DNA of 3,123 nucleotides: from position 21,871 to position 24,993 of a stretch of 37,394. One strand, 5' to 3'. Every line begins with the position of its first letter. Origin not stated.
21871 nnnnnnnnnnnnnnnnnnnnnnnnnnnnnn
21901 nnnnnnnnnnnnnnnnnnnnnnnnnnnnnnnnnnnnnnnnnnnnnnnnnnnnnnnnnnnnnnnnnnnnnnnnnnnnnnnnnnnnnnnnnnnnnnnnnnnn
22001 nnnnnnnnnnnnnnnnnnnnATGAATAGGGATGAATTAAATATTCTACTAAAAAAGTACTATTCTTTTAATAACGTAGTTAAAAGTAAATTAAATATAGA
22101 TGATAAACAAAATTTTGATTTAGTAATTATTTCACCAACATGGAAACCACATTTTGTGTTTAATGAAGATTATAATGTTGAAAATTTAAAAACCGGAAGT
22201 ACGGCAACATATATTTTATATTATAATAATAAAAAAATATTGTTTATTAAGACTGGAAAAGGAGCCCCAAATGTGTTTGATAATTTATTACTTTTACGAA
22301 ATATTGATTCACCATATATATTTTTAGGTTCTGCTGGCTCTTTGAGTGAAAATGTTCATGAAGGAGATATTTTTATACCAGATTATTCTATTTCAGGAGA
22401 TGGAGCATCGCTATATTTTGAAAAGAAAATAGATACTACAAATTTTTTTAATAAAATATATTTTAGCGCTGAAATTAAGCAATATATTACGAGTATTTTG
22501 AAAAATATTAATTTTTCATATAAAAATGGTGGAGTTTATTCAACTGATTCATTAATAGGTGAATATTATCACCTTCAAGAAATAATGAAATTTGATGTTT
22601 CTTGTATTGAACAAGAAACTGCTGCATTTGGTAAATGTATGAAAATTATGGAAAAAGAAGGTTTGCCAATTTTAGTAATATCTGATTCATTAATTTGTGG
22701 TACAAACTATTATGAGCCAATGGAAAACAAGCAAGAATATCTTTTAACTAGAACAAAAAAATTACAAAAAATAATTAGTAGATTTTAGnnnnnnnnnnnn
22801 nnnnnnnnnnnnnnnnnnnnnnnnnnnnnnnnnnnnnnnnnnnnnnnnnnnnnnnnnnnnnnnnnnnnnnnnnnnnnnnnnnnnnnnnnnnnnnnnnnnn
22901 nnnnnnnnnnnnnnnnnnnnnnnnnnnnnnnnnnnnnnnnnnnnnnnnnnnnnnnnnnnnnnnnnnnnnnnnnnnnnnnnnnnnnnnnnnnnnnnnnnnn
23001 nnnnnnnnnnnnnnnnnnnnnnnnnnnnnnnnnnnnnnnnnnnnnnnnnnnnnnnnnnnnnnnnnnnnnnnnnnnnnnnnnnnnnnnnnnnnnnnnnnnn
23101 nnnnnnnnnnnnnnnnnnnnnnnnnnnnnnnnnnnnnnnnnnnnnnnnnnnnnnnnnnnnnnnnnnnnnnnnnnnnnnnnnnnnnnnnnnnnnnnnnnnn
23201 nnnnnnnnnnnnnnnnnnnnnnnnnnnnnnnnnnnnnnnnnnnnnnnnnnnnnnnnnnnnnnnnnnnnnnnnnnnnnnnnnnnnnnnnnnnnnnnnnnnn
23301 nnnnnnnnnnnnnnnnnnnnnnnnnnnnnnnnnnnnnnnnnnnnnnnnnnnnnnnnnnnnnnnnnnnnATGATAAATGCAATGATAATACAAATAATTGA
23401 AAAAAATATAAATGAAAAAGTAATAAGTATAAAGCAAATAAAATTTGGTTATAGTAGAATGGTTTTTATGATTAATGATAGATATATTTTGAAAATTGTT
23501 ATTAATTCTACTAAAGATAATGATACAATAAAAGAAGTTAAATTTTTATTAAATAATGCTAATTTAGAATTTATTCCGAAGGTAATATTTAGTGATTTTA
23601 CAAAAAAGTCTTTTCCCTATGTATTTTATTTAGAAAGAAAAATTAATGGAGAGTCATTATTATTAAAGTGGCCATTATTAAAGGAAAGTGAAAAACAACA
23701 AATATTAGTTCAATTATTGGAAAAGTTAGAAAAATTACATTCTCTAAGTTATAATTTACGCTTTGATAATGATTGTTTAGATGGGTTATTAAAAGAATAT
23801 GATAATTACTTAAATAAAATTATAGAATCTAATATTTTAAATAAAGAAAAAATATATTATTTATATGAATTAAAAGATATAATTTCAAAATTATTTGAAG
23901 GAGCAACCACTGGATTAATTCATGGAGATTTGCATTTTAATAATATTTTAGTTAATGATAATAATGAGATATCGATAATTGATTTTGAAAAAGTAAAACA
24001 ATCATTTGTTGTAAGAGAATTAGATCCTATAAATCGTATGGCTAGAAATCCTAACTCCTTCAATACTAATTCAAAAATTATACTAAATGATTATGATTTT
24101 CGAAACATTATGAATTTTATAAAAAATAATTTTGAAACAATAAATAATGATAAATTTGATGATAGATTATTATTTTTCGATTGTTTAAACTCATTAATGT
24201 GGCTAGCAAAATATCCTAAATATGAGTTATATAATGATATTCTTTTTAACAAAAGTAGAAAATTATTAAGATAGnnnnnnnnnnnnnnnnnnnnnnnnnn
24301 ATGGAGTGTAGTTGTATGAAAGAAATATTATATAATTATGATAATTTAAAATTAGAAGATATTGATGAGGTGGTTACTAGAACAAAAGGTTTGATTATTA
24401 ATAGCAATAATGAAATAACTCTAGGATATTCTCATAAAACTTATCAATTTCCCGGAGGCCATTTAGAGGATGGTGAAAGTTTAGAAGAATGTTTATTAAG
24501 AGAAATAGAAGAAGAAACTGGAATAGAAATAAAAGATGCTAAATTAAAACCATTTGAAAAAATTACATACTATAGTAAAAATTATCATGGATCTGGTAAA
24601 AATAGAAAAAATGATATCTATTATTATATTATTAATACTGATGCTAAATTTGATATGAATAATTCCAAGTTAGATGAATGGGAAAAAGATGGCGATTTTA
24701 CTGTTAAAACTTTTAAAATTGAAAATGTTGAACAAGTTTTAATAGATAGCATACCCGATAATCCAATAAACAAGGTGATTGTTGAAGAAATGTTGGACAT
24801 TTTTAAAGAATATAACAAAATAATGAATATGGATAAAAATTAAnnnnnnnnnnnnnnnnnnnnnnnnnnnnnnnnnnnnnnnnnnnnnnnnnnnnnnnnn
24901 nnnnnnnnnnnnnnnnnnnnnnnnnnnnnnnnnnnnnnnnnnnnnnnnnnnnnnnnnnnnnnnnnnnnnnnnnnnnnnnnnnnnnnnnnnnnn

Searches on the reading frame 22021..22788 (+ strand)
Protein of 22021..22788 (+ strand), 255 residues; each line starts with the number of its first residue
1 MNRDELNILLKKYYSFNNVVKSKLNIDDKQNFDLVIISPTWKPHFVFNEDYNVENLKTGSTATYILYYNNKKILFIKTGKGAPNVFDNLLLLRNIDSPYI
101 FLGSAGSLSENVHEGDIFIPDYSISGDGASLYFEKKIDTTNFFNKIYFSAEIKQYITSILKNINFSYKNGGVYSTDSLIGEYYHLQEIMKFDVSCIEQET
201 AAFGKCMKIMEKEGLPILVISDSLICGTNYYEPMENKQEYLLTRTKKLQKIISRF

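Call 67: search_protein_families(library=pfam, proteins=[window:22021-22788:+], max_evalue=0.001)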
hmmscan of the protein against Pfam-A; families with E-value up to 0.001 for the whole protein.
window:22021-22788:+ (255 aa): 1 family
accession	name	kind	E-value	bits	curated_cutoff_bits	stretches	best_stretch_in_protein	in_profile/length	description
PF01048.26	PNP_UDP_1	-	1.4e-15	57.8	25.1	1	53-248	23-224/233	Phosphorylase superfamily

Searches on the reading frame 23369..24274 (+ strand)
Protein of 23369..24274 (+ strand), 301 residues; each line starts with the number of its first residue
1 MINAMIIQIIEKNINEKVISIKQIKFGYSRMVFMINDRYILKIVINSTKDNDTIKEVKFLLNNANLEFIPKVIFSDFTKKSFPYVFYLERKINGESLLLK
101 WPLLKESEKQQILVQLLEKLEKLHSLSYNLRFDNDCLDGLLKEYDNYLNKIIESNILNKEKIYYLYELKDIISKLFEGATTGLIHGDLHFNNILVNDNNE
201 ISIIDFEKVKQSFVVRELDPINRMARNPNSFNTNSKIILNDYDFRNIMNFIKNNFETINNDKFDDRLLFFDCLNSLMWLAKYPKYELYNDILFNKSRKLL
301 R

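Call 67: search_protein_families(library=pfam, proteins=[window:23369-24274:+], max_evalue=0.001)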
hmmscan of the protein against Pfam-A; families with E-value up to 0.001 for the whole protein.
window:23369-24274:+ (301 aa): 3 families
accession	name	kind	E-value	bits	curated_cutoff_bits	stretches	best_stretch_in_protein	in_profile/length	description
PF01636.29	APH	-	1.4e-13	51.6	23.2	1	21-209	2-197/239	Phosphotransferase enzyme family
PF19974.5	TCAD9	-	5.6e-07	29.5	40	1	168-213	284-328/429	Ternary complex associated domain 9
PF00069.31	Pkinase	-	0.00014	21.8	31.7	0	155-210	87-146/263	Protein kinase domain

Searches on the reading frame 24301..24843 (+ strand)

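Call 68: search_protein_families(library=pfam, proteins=[window:24301-24843:+], max_evalue=0.001)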
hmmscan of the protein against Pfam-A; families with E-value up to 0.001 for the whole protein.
window:24301-24843:+ (180 aa): 1 family
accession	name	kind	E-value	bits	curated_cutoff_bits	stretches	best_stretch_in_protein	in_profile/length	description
PF00293.34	NUDIX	-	5.3e-14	52.8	21.1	1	44-126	26-104/134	NUDIX domain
